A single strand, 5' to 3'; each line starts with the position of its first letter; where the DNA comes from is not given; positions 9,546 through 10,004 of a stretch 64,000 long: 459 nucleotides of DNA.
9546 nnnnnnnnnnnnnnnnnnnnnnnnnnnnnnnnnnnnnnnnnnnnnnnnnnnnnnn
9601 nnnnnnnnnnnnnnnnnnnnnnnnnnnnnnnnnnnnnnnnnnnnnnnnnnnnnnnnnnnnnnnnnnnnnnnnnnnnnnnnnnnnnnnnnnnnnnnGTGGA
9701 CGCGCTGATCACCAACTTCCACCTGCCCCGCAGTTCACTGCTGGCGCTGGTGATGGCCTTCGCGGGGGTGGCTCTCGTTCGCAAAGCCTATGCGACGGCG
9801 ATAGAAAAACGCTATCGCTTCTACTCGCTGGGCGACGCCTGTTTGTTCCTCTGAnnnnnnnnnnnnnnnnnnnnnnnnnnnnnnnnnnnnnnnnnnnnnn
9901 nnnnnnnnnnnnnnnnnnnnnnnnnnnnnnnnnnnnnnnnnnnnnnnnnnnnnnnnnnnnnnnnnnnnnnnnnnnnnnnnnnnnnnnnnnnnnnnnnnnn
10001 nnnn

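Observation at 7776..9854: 160-bp direct duplication of the queA 3' end brackets an AT-richer single-gene cassette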

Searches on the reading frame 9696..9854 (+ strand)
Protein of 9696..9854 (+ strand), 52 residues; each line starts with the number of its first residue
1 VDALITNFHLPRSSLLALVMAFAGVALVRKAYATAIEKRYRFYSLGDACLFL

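Call 34: search_protein_families(library=pfam, proteins=[window:9696-9854:+], max_evalue=10)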
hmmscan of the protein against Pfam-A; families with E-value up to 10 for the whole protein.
window:9696-9854:+ (52 aa): 2 families
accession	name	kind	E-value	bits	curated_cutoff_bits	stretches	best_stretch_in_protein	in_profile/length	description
PF02547.20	Queuosine_synth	-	2.6e-21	76.5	25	1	1-50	272-321/322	Queuosine biosynthesis protein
PF01384.25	PHO4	-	0.13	11.6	33.7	1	4-32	78-106/350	Phosphate transporter family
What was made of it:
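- Checked: It matches only the last 50 positions of the Queuosine_synth model (call 34), so it is a remnant.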

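Call 78: find_encoding_contigs(protein=window:9696-9854:+, flank=6000, max_places=10)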
Protein window:9696-9854:+ (52 aa): no gene with exactly this product is on record in the collection.

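Call 79: find_encoding_contigs(protein=window:9696-9851:+, flank=6000, max_places=10)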
Protein seq(52 aa) (52 aa): no gene with exactly this product is on record in the collection.
